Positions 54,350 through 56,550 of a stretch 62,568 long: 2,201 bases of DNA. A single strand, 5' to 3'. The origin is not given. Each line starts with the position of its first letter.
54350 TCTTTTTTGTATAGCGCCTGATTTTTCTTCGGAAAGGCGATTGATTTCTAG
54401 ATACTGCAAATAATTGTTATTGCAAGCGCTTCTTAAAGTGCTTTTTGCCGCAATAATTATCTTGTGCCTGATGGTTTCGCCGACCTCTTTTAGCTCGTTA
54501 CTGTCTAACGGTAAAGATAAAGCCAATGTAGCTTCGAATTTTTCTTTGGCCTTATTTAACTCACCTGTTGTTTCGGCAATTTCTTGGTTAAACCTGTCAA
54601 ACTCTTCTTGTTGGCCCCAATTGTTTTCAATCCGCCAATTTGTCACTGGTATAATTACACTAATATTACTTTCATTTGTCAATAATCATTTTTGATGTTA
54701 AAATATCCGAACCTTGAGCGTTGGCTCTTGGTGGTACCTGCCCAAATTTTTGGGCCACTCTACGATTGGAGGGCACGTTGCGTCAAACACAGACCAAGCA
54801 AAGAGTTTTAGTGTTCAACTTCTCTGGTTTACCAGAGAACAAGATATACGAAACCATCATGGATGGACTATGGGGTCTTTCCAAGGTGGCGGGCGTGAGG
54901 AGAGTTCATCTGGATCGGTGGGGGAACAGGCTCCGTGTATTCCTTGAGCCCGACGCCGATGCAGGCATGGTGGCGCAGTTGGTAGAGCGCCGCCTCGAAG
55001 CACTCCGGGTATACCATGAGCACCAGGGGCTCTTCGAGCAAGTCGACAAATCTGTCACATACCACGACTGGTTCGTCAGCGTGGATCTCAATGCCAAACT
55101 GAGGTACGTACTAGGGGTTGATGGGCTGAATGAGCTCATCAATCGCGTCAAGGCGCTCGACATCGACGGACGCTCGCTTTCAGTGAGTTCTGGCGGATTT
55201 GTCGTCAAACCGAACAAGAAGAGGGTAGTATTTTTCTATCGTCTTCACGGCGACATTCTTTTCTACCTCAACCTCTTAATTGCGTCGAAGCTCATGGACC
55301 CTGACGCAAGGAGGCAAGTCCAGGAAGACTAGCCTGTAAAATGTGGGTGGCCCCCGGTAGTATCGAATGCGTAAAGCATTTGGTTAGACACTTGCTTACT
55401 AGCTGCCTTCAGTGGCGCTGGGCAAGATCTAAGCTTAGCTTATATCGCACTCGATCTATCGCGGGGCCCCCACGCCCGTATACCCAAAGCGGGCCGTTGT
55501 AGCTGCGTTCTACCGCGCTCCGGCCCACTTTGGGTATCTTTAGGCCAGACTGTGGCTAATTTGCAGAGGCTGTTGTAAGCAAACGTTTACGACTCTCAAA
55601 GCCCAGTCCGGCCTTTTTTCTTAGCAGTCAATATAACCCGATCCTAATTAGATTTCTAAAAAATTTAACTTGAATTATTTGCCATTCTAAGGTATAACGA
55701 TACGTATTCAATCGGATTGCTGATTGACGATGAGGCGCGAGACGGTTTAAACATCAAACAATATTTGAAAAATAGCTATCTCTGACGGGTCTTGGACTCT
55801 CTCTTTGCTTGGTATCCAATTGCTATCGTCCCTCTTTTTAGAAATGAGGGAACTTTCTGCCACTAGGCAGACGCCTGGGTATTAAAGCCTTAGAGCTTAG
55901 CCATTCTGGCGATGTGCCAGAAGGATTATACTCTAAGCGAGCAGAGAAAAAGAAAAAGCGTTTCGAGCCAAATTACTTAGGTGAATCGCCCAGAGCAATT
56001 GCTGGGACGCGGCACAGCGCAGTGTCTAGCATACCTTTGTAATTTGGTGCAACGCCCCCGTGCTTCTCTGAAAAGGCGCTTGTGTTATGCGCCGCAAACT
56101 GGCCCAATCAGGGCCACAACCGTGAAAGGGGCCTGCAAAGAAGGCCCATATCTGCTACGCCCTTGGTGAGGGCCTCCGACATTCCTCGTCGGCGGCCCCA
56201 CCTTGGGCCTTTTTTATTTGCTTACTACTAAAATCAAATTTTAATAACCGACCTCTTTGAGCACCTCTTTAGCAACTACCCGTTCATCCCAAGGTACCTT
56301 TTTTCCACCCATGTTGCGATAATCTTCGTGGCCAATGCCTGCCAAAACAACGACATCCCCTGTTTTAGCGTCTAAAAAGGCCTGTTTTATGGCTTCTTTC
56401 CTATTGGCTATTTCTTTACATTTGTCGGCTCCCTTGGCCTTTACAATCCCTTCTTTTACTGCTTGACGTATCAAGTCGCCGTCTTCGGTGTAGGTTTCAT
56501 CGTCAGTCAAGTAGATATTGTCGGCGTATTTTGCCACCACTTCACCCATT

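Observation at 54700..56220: Foreign-looking GC-rich ~1.5-kb block: one orphan ORF plus ~0.9 kb of terminator-bounded structured non-coding DNA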

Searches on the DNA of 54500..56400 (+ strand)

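Call 5: search_rna_families(source=window, start=54500, end=56400, threshold=evalue, max_evalue=10, show_alignments=3)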
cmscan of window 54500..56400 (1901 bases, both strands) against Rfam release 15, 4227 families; matches with E-value up to 10: 2.
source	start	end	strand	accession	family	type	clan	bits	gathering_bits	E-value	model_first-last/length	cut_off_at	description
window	55479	55539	+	RF03848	mir-1549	Gene; miRNA;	-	17.9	91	3.6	1-63/63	no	mir-1549 microRNA precursor family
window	55812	55854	-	RF01371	CRISPR-DR58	Gene; CRISPR;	-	16.8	38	7.2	1-37/37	no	CRISPR RNA direct repeat element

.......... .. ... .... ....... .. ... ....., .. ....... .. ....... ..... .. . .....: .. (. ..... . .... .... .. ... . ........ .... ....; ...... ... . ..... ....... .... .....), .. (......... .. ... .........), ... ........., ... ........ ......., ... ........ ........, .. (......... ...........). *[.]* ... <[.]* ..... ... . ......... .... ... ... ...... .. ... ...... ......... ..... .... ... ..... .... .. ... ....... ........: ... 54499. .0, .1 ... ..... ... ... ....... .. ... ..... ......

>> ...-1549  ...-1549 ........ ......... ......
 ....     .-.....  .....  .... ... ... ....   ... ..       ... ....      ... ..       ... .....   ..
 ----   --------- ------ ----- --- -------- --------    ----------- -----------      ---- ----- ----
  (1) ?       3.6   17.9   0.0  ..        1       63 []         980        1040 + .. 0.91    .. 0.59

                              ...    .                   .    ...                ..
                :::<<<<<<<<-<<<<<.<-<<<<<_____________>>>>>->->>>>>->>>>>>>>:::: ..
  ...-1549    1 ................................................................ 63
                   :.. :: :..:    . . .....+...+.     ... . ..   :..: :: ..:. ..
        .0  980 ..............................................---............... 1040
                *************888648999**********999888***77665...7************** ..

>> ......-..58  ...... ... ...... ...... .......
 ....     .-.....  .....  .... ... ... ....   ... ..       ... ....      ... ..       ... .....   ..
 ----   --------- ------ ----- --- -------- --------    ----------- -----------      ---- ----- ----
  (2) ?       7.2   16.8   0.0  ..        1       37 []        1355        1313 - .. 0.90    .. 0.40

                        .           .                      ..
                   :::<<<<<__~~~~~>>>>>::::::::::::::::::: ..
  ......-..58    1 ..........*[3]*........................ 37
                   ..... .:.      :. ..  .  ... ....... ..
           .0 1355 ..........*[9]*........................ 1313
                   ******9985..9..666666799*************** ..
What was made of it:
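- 55333..55620 (+): rnaA: the structured 3' part of the ORF X transcript. It has three elements: a long irregular hairpin (55343-55473), an invariant hairpin (55480-55537), and a terminator hairpin (55542-55613) with a U-tract (55614-55619). No Rfam hit (call 5).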

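Call 91: build_rna_model(alignment_id=A10, structure=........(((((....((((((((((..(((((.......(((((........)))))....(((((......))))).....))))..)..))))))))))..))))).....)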
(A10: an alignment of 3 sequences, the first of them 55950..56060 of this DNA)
Model R1 built from alignment A10 (3 sequences, 115 columns); structure: as given.
model positions 111; base pairs 30; branch points 1; effective number of sequences 1.33; information 0.59 bits per position. Calibrated on 0.2 Mb of random sequence (short: E-values are rough).
structure used (alignment columns):
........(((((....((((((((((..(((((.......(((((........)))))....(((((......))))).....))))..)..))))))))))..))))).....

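Call 92: search_with_rna_model(model_id=R1, sources=[window, L009, L010, L011, L012, L013, L014, L015, L016, L017, L018, L019, L020, L021, L022, L023, L024, L025, L026, L027, L028, L029, L030, L031, L032, L033, L034, L035, L036, L037, L038, L039, L040, L041, L042, L043, L044, L045, L046, L047, L048, L049, L050, L051, L052, L053, L054, L055, L056, L057, L058, L059, L060, L061, L062, L063, L064, L065, L066, L067, L068, L069, L070, L071, L072, L073, L074, L075, L076, L077, L078, L079, L080, L081, L082, L083, L084, L085, L086, L087, L088, L102], max_evalue=10, show_alignments=6)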
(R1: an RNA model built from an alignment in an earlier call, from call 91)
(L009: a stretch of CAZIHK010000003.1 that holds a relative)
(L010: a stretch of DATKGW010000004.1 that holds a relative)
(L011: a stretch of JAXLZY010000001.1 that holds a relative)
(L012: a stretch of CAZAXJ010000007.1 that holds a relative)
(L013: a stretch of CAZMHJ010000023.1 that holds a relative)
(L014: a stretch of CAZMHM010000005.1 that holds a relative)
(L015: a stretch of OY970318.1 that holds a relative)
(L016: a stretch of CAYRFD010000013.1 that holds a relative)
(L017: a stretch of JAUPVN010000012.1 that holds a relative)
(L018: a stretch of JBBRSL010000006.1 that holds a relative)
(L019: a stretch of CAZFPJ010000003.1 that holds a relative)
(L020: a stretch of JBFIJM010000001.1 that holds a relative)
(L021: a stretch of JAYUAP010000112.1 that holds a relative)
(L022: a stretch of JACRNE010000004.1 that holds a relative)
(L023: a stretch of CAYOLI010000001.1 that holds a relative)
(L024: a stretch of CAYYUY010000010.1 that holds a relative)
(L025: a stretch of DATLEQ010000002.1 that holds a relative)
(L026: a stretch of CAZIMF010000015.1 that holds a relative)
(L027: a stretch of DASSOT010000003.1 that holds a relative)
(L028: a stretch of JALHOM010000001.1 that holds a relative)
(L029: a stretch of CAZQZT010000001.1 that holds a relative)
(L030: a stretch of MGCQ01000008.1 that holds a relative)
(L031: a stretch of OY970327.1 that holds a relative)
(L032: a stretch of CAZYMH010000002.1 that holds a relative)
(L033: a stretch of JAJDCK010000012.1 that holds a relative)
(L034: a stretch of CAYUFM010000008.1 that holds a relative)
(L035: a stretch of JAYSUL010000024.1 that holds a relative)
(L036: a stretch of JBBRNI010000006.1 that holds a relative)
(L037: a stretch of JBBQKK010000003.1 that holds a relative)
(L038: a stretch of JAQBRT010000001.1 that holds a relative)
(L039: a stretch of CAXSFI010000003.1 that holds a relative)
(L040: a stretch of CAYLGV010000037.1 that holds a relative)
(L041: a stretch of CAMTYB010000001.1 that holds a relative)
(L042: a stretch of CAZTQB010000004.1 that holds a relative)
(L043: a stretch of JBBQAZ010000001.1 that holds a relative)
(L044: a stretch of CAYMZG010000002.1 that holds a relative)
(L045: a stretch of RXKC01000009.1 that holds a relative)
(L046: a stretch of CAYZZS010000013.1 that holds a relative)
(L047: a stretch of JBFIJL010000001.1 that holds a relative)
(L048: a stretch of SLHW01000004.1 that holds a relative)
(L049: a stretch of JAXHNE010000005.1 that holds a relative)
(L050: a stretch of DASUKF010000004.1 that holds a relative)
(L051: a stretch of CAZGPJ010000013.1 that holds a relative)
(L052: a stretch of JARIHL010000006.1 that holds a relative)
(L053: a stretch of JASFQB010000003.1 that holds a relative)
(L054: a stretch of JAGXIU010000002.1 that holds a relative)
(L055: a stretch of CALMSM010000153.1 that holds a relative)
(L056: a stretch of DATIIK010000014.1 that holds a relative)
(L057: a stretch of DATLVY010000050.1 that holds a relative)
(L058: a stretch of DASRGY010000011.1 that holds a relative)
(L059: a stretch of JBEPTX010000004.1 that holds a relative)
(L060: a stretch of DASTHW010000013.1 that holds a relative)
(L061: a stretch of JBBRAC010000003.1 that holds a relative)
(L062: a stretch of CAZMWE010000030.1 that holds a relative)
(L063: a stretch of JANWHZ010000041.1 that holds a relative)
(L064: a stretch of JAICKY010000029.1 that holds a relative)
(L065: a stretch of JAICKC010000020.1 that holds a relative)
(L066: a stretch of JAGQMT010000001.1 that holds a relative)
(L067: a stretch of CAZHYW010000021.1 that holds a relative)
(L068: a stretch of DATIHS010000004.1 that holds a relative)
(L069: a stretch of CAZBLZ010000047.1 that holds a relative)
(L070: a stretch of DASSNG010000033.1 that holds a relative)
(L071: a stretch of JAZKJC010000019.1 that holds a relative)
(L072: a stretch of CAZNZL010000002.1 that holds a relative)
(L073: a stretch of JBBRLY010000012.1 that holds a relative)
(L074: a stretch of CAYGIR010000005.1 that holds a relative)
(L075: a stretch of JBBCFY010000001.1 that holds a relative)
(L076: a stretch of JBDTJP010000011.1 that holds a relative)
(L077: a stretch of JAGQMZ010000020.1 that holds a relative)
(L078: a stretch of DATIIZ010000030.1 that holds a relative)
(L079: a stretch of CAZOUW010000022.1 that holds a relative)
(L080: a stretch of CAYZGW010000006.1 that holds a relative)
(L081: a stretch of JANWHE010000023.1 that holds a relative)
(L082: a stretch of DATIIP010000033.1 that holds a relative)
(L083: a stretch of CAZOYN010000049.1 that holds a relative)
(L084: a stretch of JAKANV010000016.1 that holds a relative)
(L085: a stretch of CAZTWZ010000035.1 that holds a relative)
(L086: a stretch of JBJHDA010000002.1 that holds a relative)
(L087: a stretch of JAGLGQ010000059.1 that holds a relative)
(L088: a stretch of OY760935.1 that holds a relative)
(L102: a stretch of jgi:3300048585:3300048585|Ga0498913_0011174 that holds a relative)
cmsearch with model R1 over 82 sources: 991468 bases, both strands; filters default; matches with E-value up to 10: 4.
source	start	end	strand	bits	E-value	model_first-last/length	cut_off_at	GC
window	55950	56060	+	129.3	1e-32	1-111/111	no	0.51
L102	5076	5190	+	90.9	5.3e-22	1-111/111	no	0.5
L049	12828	12890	+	18.2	0.12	1-111/111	no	0.49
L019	13145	13249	-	11.7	8.4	1-111/111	no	0.51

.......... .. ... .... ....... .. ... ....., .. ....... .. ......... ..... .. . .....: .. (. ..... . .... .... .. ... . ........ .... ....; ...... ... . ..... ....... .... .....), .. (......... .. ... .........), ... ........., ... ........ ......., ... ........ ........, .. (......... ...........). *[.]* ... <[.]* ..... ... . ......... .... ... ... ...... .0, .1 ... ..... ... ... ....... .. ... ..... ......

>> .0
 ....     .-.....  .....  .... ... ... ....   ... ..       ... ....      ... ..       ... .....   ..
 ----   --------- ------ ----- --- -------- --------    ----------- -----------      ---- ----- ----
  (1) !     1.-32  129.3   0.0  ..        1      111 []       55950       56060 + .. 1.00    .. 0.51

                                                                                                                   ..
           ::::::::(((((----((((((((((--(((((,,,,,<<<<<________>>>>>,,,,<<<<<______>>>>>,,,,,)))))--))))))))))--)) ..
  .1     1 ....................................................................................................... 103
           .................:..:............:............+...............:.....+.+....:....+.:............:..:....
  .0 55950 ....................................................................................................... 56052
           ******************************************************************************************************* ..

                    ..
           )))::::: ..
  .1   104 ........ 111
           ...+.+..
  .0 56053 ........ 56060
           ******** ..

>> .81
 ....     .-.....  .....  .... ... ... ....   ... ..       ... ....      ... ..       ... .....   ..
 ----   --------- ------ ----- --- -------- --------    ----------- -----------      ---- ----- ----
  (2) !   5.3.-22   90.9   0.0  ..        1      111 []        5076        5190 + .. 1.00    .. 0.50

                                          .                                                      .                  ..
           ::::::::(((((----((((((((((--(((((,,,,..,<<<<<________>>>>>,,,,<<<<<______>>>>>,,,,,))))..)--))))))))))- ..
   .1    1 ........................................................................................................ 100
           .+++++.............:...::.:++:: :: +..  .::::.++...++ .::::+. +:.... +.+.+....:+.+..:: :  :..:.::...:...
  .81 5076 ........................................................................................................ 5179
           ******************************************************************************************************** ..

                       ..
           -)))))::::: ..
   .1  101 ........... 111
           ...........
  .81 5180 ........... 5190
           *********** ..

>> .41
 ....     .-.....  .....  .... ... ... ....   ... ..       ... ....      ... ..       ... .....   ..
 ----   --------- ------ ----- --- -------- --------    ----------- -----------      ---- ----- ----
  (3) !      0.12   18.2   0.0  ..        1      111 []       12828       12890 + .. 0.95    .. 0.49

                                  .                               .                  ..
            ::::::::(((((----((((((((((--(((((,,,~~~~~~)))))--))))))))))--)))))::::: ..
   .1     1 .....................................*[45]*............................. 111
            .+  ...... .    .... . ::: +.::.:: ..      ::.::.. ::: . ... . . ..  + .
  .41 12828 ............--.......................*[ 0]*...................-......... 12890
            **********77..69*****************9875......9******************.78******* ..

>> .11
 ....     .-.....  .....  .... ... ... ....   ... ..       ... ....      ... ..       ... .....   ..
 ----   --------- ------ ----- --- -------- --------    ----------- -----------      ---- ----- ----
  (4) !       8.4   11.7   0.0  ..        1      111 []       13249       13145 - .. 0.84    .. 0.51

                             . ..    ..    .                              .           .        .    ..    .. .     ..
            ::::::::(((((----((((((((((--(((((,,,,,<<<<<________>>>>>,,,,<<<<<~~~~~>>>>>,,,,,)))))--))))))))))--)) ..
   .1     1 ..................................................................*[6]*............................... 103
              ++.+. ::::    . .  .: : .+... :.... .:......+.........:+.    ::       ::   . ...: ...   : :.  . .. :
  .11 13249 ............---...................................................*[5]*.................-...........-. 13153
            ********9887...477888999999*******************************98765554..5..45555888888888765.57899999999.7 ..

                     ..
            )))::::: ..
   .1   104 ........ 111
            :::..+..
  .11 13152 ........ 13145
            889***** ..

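Call 93: search_with_rna_model(model_id=R1, sources=[L009, L010, L015], filters=off, max_evalue=10, show_alignments=4)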
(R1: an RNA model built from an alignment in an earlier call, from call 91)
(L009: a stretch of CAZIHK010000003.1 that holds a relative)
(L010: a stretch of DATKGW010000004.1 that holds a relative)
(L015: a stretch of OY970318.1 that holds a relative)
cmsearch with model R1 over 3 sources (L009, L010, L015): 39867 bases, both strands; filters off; matches with E-value up to 10: 17.
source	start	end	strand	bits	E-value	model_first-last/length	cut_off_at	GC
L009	748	812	-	11.4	0.4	1-111/111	no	0.42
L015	4418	4531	-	10.6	0.66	1-111/111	no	0.49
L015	2126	2171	-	10.1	0.96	1-111/111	no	0.48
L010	1448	1475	-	9.6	1.3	1-111/111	no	0.43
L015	11687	11783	+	9.6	1.3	1-111/111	no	0.4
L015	11205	11313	-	9.2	1.6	1-111/111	no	0.38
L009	1141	1192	-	8.7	2.3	1-111/111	no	0.48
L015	7573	7605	+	8.3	3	1-111/111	no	0.64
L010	11182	11223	+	8.1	3.3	1-111/111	no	0.26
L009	4504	4522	+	7.9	3.9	1-111/111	no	0.47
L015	13031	13094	+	7.7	4.5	1-111/111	no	0.52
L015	4058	4124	-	7.1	6.3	1-111/111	no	0.52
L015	8577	8633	+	6.8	7.7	1-111/111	no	0.6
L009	8799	8835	-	6.7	8.3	1-111/111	no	0.54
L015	4168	4194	+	6.7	8.3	1-111/111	no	0.44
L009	10882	10915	-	6.6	8.7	1-111/111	no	0.5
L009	691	798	+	6.4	9.9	1-111/111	no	0.42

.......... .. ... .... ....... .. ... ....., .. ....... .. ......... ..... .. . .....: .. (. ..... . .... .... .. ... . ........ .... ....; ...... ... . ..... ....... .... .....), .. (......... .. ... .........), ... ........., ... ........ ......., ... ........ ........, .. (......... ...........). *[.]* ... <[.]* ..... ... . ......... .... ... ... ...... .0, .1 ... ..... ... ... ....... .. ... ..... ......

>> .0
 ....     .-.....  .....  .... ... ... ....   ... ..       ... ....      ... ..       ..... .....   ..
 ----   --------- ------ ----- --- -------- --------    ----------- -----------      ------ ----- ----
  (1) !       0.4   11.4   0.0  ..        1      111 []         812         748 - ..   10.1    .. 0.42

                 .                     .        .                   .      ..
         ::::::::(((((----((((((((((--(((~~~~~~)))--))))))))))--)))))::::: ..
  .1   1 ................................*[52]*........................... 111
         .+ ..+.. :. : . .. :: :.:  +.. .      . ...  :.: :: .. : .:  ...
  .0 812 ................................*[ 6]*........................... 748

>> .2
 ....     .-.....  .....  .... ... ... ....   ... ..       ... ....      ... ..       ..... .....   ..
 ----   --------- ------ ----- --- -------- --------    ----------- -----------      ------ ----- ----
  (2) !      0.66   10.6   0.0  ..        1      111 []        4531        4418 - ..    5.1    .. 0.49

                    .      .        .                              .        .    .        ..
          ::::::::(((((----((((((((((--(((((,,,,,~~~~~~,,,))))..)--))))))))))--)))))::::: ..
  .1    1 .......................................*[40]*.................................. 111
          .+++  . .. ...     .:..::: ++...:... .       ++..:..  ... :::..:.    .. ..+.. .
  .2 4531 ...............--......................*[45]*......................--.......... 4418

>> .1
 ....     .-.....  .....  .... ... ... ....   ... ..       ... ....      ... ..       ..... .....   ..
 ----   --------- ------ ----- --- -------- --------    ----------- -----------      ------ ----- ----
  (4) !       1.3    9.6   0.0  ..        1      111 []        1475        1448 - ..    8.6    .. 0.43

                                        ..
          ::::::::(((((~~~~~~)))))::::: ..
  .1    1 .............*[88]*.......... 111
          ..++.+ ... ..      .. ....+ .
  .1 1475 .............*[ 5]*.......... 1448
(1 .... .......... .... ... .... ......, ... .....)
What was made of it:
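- The central domain of rnaB is not recovered in L009 or L010 (calls 92, 93).
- Tried and rejected: The covariance model of the rnaB central domain finds only the window and L102, even with filters off on L009, L010 and L015 (calls 92, 93).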

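Call 101: search_dna_similar(query=window:54700-56220:+, collection=phages, mode=distant)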
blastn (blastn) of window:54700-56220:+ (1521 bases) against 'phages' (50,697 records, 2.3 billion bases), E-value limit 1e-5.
No match.

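Call 103: search_rna_families(sources=[L102, L009, L010, L110], threshold=evalue, max_evalue=10)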
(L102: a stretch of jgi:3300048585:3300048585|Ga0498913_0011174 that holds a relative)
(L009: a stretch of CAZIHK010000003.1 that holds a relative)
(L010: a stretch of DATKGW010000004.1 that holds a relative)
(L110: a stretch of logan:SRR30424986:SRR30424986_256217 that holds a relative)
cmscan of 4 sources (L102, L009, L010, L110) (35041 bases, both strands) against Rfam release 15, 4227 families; matches with E-value up to 10: 4.
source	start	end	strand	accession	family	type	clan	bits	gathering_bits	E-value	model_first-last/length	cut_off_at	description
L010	12972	13129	+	RF01769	greA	Cis-reg; leader;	-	22.4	60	6.1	1-124/124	no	Enterobacteria greA leader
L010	7923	8009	-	RF01116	Yfr1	Gene; sRNA;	-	20.2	38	8.1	1-59/59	no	Cyanobacterial functional RNA 1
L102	3605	3716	-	RF00114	S15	Cis-reg; leader;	CL00121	18.1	39.5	5.3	1-117/117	no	Ribosomal S15 leader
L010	7595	7713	+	RF02474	GlsR5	Gene; snRNA; snoRNA; CD-box;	-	17.7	100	8.6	1-89/89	no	Small nucleolar RNA GlsR5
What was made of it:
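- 55705..56216 (+): rnaB: a ~510-nt independent structured RNA with about 20 helices. It has a 5' hairpin (55708-55727) followed by GACGAUGAGG, conserved islands GCGAUGUGCCA and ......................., and a terminator stem (56194-56209) with a T-run (56210-56215). No Rfam hit at E <= 10 (calls 5, 103).
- On RNase P RNA (bacterial type A/B): No hit at E <= 10 in 54500-56400, and none in L102, L009, L010 or L110 (calls 5, 103).
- On 6S RNA / SRP RNA: No hit at E <= 10 (calls 5, 103).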

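Call 109: build_rna_model(alignment_id=A12, structure=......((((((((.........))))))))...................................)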
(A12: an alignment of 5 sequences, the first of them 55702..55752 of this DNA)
Model R2 built from alignment A12 (5 sequences, 66 columns); structure: as given.
model positions 54; base pairs 8; branch points 0; effective number of sequences 5; information 0.869 bits per position. Calibrated on 0.2 Mb of random sequence (short: E-values are rough).
structure used (alignment columns):
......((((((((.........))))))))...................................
